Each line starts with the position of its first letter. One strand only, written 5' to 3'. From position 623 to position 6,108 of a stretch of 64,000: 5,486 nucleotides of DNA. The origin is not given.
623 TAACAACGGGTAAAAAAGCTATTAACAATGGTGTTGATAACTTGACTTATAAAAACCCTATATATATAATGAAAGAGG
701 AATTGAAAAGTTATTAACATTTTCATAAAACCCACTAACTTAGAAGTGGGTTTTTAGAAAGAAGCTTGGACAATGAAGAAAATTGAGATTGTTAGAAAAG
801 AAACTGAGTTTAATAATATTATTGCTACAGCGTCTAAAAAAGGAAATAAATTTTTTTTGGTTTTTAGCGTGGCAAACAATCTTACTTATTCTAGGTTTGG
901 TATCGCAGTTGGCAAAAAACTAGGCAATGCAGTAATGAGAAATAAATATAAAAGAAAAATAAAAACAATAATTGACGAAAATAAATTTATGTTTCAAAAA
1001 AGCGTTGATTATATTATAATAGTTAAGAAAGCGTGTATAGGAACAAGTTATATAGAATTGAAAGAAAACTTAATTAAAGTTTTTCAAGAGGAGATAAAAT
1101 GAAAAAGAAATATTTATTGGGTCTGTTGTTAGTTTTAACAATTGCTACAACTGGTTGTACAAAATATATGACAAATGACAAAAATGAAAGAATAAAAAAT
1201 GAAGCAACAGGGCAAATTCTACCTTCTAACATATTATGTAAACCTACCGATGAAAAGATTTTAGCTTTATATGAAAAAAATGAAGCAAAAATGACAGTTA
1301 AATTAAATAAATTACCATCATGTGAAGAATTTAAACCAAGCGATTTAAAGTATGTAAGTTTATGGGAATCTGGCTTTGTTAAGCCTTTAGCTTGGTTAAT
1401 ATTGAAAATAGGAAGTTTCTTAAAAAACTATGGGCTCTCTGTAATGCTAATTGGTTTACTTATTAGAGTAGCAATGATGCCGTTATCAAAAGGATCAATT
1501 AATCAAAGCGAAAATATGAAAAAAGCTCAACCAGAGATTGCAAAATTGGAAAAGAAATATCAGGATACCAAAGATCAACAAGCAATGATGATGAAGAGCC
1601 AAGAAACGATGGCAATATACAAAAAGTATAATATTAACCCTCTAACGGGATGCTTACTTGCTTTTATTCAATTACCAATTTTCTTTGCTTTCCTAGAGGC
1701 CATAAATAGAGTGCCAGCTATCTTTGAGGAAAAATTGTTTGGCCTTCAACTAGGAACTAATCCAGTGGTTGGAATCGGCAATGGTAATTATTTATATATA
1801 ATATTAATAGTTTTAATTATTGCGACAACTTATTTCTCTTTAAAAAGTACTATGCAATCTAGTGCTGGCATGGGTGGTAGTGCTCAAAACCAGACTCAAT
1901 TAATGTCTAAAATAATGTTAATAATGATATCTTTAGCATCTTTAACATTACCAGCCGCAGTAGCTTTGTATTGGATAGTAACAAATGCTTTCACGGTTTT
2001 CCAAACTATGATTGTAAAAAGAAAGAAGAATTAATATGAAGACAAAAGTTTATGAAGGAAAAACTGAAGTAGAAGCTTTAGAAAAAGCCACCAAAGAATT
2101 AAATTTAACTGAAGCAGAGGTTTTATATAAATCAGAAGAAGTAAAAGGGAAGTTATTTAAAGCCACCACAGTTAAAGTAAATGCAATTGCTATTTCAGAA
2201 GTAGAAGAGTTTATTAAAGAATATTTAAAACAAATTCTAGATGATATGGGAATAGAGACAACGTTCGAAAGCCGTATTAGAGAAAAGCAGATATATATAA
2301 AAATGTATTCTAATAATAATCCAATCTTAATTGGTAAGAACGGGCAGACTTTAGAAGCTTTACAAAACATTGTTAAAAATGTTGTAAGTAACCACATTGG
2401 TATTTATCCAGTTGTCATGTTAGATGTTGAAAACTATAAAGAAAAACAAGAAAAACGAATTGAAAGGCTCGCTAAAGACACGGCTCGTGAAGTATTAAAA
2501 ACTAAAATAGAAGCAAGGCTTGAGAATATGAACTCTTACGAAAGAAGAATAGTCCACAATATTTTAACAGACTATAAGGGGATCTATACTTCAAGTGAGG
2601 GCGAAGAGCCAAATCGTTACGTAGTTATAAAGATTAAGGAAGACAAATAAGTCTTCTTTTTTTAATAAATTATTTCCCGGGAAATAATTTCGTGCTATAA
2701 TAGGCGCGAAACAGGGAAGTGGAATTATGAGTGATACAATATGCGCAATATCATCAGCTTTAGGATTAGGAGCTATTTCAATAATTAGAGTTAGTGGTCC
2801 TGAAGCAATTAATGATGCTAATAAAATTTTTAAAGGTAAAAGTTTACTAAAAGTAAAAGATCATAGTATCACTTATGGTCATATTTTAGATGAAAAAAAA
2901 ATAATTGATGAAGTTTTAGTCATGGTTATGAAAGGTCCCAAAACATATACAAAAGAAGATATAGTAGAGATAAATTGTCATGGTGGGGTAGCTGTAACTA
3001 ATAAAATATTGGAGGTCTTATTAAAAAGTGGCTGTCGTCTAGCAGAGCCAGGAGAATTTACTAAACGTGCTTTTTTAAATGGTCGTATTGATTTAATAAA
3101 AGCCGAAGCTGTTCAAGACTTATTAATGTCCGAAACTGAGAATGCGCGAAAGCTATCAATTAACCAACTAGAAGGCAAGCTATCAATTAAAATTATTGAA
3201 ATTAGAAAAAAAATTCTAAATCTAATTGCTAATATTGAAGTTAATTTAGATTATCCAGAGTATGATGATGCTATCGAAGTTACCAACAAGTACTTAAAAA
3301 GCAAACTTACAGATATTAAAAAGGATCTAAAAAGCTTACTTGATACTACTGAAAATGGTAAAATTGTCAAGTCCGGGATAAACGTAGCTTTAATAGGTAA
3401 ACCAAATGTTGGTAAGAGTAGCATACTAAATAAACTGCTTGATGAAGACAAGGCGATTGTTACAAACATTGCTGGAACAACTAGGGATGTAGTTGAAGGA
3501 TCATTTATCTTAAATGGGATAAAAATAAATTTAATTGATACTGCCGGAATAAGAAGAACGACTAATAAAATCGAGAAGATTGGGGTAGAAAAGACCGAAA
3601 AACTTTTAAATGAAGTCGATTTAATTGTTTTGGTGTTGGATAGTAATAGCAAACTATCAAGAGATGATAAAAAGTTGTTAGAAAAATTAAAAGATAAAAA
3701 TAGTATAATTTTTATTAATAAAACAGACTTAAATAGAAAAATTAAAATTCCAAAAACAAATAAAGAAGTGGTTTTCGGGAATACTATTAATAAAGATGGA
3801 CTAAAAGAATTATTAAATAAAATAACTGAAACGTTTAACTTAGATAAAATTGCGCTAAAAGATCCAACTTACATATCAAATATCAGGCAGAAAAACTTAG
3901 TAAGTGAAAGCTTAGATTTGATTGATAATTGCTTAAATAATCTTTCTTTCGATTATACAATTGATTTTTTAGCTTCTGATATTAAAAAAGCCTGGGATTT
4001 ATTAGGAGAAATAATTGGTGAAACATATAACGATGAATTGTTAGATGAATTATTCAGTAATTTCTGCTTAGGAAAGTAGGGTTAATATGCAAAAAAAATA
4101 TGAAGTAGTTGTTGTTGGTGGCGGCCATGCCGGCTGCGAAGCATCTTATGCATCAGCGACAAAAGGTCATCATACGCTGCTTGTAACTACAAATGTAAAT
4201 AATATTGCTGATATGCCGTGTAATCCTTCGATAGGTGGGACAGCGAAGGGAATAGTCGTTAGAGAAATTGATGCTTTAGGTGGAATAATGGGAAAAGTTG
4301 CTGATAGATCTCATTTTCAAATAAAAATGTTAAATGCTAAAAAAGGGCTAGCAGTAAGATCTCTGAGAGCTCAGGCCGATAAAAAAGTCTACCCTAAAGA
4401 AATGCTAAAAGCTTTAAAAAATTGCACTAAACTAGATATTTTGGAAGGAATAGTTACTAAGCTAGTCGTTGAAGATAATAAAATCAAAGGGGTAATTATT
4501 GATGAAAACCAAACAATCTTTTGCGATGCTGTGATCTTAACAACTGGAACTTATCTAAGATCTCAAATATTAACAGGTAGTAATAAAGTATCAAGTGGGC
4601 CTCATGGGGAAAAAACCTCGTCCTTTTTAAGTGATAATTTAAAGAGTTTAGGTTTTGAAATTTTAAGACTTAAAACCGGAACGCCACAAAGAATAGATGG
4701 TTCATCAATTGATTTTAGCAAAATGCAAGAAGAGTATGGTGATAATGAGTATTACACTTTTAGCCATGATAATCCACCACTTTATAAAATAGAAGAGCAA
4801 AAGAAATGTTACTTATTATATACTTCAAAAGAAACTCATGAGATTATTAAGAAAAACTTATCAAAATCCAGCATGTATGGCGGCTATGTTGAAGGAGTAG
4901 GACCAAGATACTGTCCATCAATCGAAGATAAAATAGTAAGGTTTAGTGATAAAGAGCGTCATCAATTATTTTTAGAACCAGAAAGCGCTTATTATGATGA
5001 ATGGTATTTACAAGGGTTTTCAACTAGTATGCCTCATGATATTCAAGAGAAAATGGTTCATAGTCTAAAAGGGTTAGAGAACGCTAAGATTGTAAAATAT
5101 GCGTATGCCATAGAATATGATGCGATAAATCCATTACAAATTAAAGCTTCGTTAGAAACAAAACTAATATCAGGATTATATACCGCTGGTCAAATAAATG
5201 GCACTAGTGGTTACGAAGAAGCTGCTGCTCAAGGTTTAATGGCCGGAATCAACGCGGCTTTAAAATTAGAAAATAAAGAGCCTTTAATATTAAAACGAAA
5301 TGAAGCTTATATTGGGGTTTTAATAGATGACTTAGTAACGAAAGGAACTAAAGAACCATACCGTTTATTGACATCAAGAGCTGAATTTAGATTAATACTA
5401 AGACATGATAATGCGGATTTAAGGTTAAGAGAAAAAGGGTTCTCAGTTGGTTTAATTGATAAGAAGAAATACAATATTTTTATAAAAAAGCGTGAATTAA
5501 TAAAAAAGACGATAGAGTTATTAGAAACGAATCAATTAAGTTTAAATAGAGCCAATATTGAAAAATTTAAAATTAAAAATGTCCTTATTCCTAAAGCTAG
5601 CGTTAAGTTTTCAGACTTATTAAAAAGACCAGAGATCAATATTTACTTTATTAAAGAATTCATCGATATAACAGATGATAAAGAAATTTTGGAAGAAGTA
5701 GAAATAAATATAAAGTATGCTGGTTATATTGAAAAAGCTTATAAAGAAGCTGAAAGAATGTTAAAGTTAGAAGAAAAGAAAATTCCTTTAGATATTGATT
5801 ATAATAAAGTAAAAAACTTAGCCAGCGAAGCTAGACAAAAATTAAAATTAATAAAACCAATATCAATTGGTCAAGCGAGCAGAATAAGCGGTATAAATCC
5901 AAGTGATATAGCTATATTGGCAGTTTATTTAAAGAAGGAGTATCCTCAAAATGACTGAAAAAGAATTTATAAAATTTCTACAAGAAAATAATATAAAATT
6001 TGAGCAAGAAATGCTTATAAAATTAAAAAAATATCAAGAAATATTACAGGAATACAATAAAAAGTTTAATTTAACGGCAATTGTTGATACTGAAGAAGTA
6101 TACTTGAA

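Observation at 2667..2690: Perfect Noc-binding site inside a 24-bp palindrome overlapping the mnmE promoter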

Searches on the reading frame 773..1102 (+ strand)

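Call 6: search_protein_families(library=pfam, proteins=[window:773-1102:+])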
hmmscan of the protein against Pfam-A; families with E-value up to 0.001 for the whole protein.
window:773-1102:+ (109 aa): 1 family
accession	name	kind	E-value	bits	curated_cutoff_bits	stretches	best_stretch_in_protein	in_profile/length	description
PF00825.24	Ribonuclease_P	-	4.6e-23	81.8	22.3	1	1-105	1-106/109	Ribonuclease P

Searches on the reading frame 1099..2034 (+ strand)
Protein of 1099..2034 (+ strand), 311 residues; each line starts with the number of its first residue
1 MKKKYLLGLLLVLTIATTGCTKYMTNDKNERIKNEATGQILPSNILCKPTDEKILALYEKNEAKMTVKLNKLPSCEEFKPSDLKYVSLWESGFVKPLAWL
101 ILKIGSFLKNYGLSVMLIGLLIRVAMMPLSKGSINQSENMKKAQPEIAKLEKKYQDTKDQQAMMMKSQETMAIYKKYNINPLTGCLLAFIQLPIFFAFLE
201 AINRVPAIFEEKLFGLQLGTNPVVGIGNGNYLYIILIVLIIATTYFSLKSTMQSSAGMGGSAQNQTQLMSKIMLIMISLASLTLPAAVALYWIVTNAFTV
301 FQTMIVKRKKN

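Call 6: search_protein_families(library=pfam, proteins=[window:1099-2034:+])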
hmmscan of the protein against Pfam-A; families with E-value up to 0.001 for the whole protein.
window:1099-2034:+ (311 aa): 1 family
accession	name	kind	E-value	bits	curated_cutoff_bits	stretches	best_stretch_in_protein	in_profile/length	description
PF02096.25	60KD_IMP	-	1.4e-38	132.8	35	1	111-308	1-163/163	60Kd inner membrane protein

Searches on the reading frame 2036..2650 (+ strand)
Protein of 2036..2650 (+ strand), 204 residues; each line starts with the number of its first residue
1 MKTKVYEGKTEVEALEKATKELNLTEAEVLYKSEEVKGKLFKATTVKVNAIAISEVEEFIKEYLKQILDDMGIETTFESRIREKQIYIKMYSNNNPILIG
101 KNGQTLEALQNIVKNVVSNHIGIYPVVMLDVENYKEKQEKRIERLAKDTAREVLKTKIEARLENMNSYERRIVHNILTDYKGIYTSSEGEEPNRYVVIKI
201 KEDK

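Call 6: search_protein_families(library=pfam, proteins=[window:2036-2650:+])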
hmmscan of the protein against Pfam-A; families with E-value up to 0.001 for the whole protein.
window:2036-2650:+ (204 aa): 3 families
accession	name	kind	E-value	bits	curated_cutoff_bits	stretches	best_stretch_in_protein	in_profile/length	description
PF01424.28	R3H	-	1.9e-19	69.9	26.8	1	142-198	3-58/60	R3H domain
PF13083.13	KH_KhpA-B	-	3e-12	46.7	32.1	1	57-120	1-65/73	KhpA/KhpB, KH domain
PF14804.11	Jag_N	-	0.00083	20.2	25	0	6-32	1-27/50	Jag N-terminus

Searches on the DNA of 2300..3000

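Call 56: search_rna_families(source=window, start=2300, end=3000, threshold=evalue, max_evalue=1)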
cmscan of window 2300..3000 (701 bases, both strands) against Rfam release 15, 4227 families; matches with E-value up to 1: 1.
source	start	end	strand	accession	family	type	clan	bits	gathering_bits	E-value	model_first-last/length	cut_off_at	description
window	2638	2793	+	RF01476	rliF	Gene; sRNA;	-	22.5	60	0.19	1-220/220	no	Listeria sRNA rliF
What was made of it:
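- There is no Rfam match (call 56).
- Tried and rejected: Rfam scan of 2300-3000: only a sub-threshold chance hit (call 56).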

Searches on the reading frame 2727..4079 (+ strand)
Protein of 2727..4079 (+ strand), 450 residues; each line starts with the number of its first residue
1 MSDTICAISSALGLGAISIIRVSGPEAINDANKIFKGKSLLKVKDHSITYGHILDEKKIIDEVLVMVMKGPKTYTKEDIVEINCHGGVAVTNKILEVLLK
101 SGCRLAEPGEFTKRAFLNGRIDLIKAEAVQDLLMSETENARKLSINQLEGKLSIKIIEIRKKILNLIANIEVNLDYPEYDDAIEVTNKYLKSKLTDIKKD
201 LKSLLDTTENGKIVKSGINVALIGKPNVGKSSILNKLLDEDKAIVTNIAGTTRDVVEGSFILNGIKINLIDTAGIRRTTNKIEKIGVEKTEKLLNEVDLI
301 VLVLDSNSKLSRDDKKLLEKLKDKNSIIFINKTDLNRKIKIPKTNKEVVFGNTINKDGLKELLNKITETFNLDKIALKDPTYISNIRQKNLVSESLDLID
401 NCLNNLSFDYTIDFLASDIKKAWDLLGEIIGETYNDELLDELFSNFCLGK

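Call 6: search_protein_families(library=pfam, proteins=[window:2727-4079:+])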
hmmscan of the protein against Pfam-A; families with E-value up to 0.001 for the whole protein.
window:2727-4079:+ (450 aa): 8 families
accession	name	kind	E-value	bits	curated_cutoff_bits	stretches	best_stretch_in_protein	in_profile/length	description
PF12631.12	MnmE_helical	-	1.5e-51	175.9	40.1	1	123-447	1-211/211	MnmE helical domain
PF10396.14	TrmE_N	-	2.5e-44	150.7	29.8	1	4-120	1-117/117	GTP-binding protein TrmE N-terminus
PF01926.29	MMR_HSR1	-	7.7e-27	94.1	21.9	1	219-332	1-113/113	50S ribosome-binding GTPase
PF02421.24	FeoB_N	-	1.8e-11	44.2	27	1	219-340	2-122/156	Ferrous iron transport protein B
PF00350.29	Dynamin_N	-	1.6e-09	38.5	27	1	266-329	102-161/168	Dynamin family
PF04548.22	AIG1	-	6e-08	32.7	27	1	219-323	2-109/212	AIG1 family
PF00009.33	GTP_EFTU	-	6.2e-06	26.4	26.5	1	218-348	4-146/188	Elongation factor Tu GTP binding domain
PF08477.19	Roc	-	0.00061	20.5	27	0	220-332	2-117/119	Ras of Complex, Roc, domain of DAPkinase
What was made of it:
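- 2727..4079 (+): mnmE. Pfam TrmE_N, MnmE_helical, MMR_HSR1 (call 6).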

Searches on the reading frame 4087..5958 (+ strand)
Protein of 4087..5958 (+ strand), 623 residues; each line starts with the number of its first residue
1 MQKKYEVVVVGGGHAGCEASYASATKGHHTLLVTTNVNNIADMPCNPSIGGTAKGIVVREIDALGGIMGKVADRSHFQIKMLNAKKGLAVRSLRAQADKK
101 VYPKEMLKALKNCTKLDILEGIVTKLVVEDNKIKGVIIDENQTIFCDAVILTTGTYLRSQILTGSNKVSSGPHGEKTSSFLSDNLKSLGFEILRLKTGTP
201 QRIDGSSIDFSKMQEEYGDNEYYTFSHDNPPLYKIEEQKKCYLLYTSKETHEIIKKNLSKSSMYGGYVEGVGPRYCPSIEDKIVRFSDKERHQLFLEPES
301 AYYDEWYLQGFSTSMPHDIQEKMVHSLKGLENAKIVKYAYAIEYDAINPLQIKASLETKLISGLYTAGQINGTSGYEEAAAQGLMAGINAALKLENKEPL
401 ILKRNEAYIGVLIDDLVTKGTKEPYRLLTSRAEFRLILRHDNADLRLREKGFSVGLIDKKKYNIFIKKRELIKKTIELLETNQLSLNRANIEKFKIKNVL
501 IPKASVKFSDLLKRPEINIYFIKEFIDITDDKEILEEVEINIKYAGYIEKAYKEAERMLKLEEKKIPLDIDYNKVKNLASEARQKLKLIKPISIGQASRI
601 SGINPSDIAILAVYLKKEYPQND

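Call 6: search_protein_families(library=pfam, proteins=[window:4087-5958:+])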
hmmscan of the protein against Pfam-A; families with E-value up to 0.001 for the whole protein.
window:4087-5958:+ (623 aa): 6 families
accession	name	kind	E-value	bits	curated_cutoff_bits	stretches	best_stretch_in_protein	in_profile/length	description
PF01134.28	GIDA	-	2.8e-162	540.7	22.1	1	7-398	2-391/391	Glucose inhibited division protein A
PF13932.14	SAM_GIDA_C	-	4.6e-24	84.4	27.1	1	556-611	1-56/57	tRNA modifying enzyme MnmG/GidA C-terminal helical bundle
PF21680.2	GIDA_C_1st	-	2.7e-15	57.3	24.7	1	460-550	2-94/96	tRNA modifying enzyme MnmG/GidA C-terminal helical domain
PF00890.30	FAD_binding_2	-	3.9e-06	26.7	20.4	0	7-35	2-30/414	FAD binding domain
PF07992.20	Pyr_redox_2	-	1.5e-05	25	26.1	1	5-156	1-110/291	Pyridine nucleotide-disulphide oxidoreductase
PF12831.13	FAD_oxidored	-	2.9e-05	24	27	1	6-150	1-141/416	FAD dependent oxidoreductase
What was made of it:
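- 4087..5958 (+): mnmG. Pfam GIDA, E 2.8e-162 (call 6).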
